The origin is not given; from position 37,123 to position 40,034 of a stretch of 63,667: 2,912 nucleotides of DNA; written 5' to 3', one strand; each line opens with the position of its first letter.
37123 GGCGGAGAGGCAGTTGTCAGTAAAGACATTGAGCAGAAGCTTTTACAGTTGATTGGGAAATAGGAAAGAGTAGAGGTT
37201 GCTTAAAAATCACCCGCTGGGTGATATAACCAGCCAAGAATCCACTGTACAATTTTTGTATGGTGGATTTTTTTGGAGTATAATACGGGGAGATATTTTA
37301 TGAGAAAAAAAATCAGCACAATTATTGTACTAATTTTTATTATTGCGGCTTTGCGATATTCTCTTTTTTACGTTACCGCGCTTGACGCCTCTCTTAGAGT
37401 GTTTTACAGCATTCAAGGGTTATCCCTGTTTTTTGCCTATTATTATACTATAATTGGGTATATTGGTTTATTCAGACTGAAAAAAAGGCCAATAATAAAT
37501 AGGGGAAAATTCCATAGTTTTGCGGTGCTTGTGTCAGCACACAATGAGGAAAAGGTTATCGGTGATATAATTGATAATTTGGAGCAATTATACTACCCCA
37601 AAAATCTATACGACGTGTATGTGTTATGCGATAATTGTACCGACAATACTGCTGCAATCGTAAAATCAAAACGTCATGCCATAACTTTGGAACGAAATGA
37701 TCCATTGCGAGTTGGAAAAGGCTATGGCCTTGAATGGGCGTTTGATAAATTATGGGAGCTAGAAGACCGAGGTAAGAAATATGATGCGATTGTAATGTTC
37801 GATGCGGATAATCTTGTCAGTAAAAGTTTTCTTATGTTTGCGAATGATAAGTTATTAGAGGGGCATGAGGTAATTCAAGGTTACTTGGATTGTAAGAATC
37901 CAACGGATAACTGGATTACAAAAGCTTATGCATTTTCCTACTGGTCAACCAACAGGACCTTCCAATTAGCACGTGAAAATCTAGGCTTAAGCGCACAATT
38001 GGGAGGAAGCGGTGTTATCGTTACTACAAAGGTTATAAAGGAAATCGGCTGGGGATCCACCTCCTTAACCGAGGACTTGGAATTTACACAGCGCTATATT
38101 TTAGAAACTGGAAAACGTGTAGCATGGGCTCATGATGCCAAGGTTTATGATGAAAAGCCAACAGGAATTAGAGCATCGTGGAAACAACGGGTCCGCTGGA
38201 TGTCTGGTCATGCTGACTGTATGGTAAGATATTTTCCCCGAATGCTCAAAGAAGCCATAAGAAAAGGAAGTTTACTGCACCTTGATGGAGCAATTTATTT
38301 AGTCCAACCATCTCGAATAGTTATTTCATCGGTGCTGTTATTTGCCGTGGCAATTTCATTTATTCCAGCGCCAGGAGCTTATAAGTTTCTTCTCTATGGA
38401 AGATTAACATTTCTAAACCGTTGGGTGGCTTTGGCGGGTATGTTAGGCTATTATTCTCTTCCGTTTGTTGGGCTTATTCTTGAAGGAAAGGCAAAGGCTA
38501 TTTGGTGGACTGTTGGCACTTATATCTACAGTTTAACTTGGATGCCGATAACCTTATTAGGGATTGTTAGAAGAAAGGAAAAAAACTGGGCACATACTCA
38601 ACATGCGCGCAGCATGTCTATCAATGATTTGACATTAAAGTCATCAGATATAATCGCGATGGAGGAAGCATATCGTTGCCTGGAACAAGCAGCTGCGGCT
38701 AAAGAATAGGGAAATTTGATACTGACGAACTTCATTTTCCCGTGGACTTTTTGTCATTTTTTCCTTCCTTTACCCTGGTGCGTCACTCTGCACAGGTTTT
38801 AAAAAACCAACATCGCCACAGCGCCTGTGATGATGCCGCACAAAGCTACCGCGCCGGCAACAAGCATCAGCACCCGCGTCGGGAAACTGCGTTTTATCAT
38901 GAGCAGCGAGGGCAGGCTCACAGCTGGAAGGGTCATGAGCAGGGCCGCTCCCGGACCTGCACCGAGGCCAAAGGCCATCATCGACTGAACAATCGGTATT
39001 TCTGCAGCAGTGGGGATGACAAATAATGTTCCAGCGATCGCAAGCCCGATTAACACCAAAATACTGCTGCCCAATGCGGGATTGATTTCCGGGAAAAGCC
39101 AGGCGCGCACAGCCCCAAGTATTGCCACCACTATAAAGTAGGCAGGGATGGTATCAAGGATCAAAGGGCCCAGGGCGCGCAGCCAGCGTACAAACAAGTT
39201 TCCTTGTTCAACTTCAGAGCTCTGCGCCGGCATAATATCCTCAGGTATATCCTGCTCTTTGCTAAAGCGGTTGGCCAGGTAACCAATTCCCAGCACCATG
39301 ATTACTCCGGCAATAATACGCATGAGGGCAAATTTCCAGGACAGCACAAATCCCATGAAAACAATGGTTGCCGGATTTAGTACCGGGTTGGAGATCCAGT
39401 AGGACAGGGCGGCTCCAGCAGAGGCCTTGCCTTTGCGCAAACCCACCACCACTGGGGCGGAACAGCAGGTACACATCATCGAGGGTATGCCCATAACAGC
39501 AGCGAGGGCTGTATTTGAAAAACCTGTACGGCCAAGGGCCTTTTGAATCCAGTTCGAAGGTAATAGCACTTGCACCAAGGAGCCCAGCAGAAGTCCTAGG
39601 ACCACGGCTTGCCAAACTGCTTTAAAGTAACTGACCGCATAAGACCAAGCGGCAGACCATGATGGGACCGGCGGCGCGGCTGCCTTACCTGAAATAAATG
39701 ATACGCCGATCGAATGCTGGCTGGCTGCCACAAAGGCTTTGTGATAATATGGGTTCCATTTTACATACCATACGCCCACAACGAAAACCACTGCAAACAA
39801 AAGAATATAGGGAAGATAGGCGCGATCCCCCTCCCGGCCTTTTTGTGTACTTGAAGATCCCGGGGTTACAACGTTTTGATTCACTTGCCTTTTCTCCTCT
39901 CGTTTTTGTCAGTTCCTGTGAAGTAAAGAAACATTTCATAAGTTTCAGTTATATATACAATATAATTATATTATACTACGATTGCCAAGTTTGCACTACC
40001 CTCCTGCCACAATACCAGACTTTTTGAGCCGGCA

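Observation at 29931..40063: A ~10-kb accessory island sits in the conserved truA|rplM junction of the ribosomal-protein supercluster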

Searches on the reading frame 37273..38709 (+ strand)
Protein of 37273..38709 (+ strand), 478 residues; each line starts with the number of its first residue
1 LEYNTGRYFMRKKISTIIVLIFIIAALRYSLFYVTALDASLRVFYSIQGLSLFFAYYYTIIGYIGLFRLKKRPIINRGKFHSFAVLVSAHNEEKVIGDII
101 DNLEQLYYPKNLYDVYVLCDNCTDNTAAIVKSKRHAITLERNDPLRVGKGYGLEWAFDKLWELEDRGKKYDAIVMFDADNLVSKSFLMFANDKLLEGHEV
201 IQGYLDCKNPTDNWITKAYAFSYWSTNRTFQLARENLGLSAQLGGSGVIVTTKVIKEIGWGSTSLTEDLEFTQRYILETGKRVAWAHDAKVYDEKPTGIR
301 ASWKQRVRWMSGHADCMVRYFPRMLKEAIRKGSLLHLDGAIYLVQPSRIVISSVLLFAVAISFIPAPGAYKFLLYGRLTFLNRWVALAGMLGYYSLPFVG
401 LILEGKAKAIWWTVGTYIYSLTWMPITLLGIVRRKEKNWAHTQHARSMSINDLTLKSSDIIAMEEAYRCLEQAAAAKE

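Call 4: search_protein_families(library=pfam, proteins=[window:37273-38709:+], max_evalue=0.01)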
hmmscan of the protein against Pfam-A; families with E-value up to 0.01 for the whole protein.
window:37273-38709:+ (478 aa): 4 families
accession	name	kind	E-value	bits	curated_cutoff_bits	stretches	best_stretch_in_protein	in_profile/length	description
PF13641.12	Glyco_tranf_2_3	-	8.6e-24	85.3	27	1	82-312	2-230/230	Glycosyltransferase like family 2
PF13632.12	Glyco_trans_2_3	-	3.2e-21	76.5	27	1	173-361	2-194/198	Glycosyl transferase family group 2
PF00535.33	Glycos_transf_2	-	1.2e-07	32.3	23.3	1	85-239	2-148/168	Glycosyl transferase family 2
PF13704.12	Glyco_tranf_2_4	-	0.0011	19.9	27.5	1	112-184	19-86/98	Glycosyl transferase family 2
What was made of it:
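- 37300..38709 (+): Membrane GT2 synthase (469 aa) with the D, DxD (FDAD), TED and QRVRW motifs of processive-type family-2 enzymes. Glyco_tranf_2_3 85 bits (call 4).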

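Call 5: search_protein_families(library=ncbifam, proteins=[window:37273-38709:+], max_evalue=0.01)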
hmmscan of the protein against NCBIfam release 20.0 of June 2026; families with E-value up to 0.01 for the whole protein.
window:37273-38709:+ (478 aa): 13 families
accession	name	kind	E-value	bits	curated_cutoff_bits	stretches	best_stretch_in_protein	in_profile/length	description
NF041865.1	EpsU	equivalog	1.9e-44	152.3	700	1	71-364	29-313/394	exopolysaccharide biosynthesis GT2 family glycosyltransferase EpsU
NF053846.1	glyco_with_XrtP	equivalog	3.4e-19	68.8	520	1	51-443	13-436/440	XrtP-associated glycosyltransferase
TIGR03937.1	PgaC_IcaA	equivalog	1.8e-15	56.8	422.3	1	68-361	32-317/407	poly-beta-1,6-N-acetyl-D-glucosamine synthase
NF011307.0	PRK14716.1-5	equivalog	3.5e-10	39.4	431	1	83-314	64-312/464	glycosyl transferase family protein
NF011305.0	PRK14716.1-3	equivalog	1.3e-08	34.5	409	1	82-329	54-307/486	glycosyl transferase family protein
TIGR03469.1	HpnB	hypoth_equivalog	3.4e-06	26.3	379.25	1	75-221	38-190/386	hopene-associated glycosyltransferase HpnB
TIGR03030.1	CelA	equivalog_domain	5.1e-06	24.8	699.1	0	13-136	54-187/714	UDP-forming cellulose synthase catalytic subunit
TIGR03965.1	mycofact_glyco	equivalog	0.00035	19.6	280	0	248-360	234-348/467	mycofactocin biosynthesis glycosyltransferase MftF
NF038302.1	EPS_HpsE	equivalog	0.00055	19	300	0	82-138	2-59/307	hormogonium polysaccharide biosynthesis glycosyltransferase HpsE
TIGR04283.1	glyco_like_mftF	equivalog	0.0034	17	182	0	84-274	2-168/221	TIGR04283 family arsenosugar biosynthesis glycosyltransferase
TIGR04182.1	glyco_TIGR04182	equivalog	0.0044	16.4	325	1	84-160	3-71/293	S-layer glycoprotein N-glycosyltransferase AglJ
NF041875.1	EPS_EpsD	equivalog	0.0068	15.8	370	0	266-318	180-230/325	exopolysaccharide biosynthesis glycosyltransferase EpsD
NF010496.0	PRK13915.1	equivalog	0.0096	15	262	0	81-143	31-93/307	glucosyl-3-phosphoglycerate synthase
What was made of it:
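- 37300..38709 (+): EpsU and PgaC models match below their cut-offs (call 5).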

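Call 17: find_homologous_proteins(query=window:37300-38709:+, max_evalue=1e-20)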
Query window:37300-38709:+ (469 aa): 2368 proteins with E <= 1e-20 among 8000 candidates; the best 120 are listed.
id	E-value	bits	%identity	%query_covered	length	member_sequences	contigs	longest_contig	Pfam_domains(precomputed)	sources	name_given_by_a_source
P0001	0.0e+0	1069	100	100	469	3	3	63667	PF13632.13,PF13641.13,PF00535.33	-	-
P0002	4.2e-157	542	55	86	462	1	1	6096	PF13632.13,PF13641.13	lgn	-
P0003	3.4e-156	539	54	94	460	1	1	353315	PF13632.13,PF13641.13,PF00535.33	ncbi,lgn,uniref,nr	ncbi:glycosyltransferase family 2 protein [Peribacillus glennii]|uniref:Glycosyltransferase n=1 Tax=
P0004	5.3e-156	538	52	96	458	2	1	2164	PF13632.13,PF13641.13,PF00535.33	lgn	-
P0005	6.2e-155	535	57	87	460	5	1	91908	PF13632.13,PF13641.13,PF00535.33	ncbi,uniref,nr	ncbi:glycosyltransferase family 2 protein [Bacillus sp. MUM 13]|uniref:glycosyltransferase family 2 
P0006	1.4e-154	534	52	94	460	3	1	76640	PF13632.13,PF13641.13,PF00535.33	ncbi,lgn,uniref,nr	ncbi:glycosyltransferase family 2 protein [Bacillus sp. V59.32b]|uniref:glycosyltransferase family 2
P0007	2.9e-154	533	54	89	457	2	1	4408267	PF13632.13,PF13641.13,PF00535.33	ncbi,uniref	ncbi:glycosyltransferase family 2 protein [Peribacillus sp. SCS-26]|uniref:glycosyltransferase famil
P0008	5.7e-154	532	52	95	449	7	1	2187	PF13632.13,PF13641.13,PF00535.33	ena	-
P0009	2.2e-153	530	52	92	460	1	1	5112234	PF13632.13,PF13641.13,PF00535.33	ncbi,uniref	ncbi:glycosyltransferase family 2 protein [Peribacillus sp. SCS-155]|uniref:glycosyltransferase fami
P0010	9.1e-153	528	54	89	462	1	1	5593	PF13632.13,PF13641.13,PF00535.33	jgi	jgi:cellulose synthase/poly-beta-1,6-N-acetylglucosamine synthase-like glycosyltransferase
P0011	1.2e-152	527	58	87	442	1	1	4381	PF13632.13,PF13641.13,PF03142.22,PF00535.33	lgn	-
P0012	1.3e-152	527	53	93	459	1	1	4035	PF13632.13,PF13641.13,PF00535.33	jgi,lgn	-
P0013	2.7e-152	526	55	93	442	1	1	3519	PF13632.13,PF13641.13,PF00535.33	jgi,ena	-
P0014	7.0e-152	525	53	90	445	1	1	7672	PF13632.13,PF13641.13,PF00535.33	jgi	jgi:cellulose synthase/poly-beta-1,6-N-acetylglucosamine synthase-like glycosyltransferase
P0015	1.4e-151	524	52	93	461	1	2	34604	PF13632.13,PF13641.13,PF00535.33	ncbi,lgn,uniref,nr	ncbi:glycosyltransferase family 2 protein [Aneurinibacillus tyrosinisolvens]|uniref:glycosyltransfer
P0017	2.8e-151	523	54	89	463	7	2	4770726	PF13632.13,PF13641.13,PF00535.33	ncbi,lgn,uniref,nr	ncbi:glycosyltransferase family 2 protein [Heyndrickxia acidicola]|uniref:Glycosyltransferase family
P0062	4.6e-115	403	47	85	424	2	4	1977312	PF13632.13,PF13641.13,PF00535.33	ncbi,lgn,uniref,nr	ncbi:glycosyltransferase family 2 protein [Clostridium fallax]|uniref:Glycosyltransferase, catalytic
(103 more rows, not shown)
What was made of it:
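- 37300..38709 (+): Best homologues are 52-58% identical, in Peribacillus and other Bacillaceae and in Clostridium (call 17).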

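Call 41: find_encoding_contigs(protein=P0003, flank=6000, max_places=1)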
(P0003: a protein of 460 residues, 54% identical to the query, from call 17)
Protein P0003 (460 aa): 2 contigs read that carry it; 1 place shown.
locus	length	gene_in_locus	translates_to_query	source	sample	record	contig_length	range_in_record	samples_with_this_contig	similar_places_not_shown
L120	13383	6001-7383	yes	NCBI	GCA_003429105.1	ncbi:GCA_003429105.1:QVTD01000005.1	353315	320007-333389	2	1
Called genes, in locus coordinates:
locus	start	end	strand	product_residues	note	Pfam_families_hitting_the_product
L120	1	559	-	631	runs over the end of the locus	PF04464:Glyphos_transf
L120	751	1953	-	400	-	PF04464:Glyphos_transf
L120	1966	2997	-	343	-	PF08240:ADH_N, PF16912:Glu_dehyd_C, PF00107:ADH_zinc_N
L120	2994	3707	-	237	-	PF00483:NTP_transferase (weak), PF01128:IspD, PF12804:NTP_transf_3, PF02348:CTP_transf_3 (weak)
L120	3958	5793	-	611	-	PF27449:LtaS_N, PF00884:Sulfatase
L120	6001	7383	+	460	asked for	PF13641:Glyco_tranf_2_3, PF00535:Glycos_transf_2 (faint), PF13632:Glyco_trans_2_3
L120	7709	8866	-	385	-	PF02350:Epimerase_2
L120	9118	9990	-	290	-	PF00483:NTP_transferase, PF12804:NTP_transf_3 (weak)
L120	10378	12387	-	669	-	PF06347:SH3_4 (faint), PF08239:SH3_3, PF00018:SH3_1 (faint), PF01832:Glucosaminidase, PF08239:SH3_3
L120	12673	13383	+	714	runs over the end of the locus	PF00082:Peptidase_S8, PF10029:DUF2271 (faint), PF19077:Big_13 (faint), PF01835:MG2 (faint), PF13585:CHU_C (faint), PF13860:FlgD_ig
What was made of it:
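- Closest known: Processive membrane GT2 synthases. Different: Homologues are stand-alone, and one lies beside ltaS and teichoic-acid genes (call 41).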

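Call 42: find_encoding_contigs(protein=P0017, flank=6000, max_places=1)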
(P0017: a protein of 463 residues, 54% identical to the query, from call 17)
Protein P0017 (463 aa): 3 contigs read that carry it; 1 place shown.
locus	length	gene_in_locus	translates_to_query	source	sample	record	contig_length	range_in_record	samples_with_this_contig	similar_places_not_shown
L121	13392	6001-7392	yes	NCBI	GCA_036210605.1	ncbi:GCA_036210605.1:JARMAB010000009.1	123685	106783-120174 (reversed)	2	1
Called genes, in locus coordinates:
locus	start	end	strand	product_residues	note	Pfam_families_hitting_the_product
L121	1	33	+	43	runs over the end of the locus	-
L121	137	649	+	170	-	PF13302:Acetyltransf_3, PF00583:Acetyltransf_1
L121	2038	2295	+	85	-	-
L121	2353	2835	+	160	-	-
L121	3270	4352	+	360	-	PF00561:Abhydrolase_1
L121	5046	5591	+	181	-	-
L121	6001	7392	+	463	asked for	PF00535:Glycos_transf_2 (faint), PF13641:Glyco_tranf_2_3, PF13632:Glyco_trans_2_3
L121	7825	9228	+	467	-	PF00282:Pyridoxal_deC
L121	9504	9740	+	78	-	-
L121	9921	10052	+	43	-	-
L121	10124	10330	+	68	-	-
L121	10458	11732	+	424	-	PF04389:Peptidase_M28, PF01546:Peptidase_M20, PF07687:M20_dimer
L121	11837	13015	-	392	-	PF00480:ROK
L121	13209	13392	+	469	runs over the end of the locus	PF02614:UxaC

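Call 43: find_encoding_contigs(protein=P0062, flank=6000, max_places=1)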
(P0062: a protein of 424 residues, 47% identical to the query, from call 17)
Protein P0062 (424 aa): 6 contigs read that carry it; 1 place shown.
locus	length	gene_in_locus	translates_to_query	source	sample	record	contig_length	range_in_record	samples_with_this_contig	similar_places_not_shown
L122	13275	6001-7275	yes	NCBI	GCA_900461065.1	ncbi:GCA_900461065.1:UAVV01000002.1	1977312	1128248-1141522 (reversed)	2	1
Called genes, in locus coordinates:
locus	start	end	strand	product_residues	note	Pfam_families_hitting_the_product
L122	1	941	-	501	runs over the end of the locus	PF00239:Resolvase, PF07508:Recombinase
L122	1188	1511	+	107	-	-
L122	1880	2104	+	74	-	-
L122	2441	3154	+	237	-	-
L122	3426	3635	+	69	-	PF04545:Sigma70_r4, PF01381:HTH_3 (weak)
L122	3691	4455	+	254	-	PF08501:Shikimate_dh_N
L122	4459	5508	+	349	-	PF00437:T2SSE, PF12775:AAA_7 (faint), PF25199:nSTAND_NTPase5 (faint)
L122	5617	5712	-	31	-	-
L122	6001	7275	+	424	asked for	PF00535:Glycos_transf_2, PF13641:Glyco_tranf_2_3, PF13632:Glyco_trans_2_3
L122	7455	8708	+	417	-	PF11104:PilM_2 (faint), PF02491:SHS2_FTSA, PF14450:FtsA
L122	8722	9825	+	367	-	PF00091:Tubulin, PF12327:FtsZ_C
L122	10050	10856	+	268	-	PF03419:Peptidase_U4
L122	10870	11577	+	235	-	PF04542:Sigma70_r2, PF04545:Sigma70_r4, PF01381:HTH_3 (weak)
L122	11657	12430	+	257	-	PF04542:Sigma70_r2, PF04539:Sigma70_r3 (weak), PF08281:Sigma70_r4_2 (faint), PF04545:Sigma70_r4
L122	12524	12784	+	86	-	PF05239:PRC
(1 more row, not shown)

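Call 64: search_solved_structures(query=window:37300-38709:+, max_evalue=0.001)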
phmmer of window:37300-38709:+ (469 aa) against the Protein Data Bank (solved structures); distinct sequences matched with E-value up to 0.001: 2.
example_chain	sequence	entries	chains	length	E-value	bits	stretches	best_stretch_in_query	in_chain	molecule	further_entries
5tze_C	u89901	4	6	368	0.00054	22.4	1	73-133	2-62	Glycosyl transferase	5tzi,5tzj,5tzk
5tz8_A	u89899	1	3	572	0.00087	21.7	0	73-133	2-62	Glycosyl transferase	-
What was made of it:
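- Tried and rejected: Only a weak N-terminal match to TarP (call 64).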

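Call 77: search_protein_families(library=padloc, proteins=[window:37300-38709:+], max_evalue=0.001)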
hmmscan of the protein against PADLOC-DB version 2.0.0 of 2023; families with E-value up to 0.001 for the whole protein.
window:37300-38709:+ (469 aa): 0 families

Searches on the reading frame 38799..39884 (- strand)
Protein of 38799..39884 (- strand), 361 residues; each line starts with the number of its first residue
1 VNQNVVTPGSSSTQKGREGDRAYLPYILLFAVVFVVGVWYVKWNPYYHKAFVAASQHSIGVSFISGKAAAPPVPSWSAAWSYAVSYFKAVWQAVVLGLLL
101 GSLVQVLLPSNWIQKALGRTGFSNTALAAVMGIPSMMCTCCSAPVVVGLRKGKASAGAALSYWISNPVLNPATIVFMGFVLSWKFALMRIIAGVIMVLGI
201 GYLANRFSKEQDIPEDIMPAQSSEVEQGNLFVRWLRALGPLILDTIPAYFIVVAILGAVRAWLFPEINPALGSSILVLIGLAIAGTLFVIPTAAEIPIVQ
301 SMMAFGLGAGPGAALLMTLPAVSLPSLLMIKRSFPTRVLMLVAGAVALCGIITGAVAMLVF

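Call 4: search_protein_families(library=pfam, proteins=[window:38799-39884:-], max_evalue=0.01)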
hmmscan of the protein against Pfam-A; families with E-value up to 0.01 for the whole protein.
window:38799-39884:- (361 aa): 1 family
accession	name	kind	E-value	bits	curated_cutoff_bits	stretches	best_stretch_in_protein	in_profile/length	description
PF03773.19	ArsP_1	-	5.8e-28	98.3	32.3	2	127-357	54-292/294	Predicted permease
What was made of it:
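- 38799..39884 (-): ArsP_1-family permease (361 aa). It runs in the same direction as truA and is not linked to the module. ArsP_1 98 bits (call 4).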

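Call 5: search_protein_families(library=ncbifam, proteins=[window:38799-39884:-], max_evalue=0.01)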
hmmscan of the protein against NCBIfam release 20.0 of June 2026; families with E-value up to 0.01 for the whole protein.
window:38799-39884:- (361 aa): 2 families
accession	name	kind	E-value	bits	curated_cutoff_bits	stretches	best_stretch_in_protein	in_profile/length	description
NF033936.1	CuZnOut_SO0444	equivalog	2.2e-23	83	300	2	91-215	11-133/351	SO_0444 family Cu/Zn efflux transporter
NF040736.1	efflux_SaoE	equivalog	2.7e-18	66.4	325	1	93-358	21-295/352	efflux transporter SaoE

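Call 77: search_protein_families(library=padloc, proteins=[window:38799-39884:-], max_evalue=0.001)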
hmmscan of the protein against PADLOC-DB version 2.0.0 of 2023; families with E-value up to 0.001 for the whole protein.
window:38799-39884:- (361 aa): 0 families
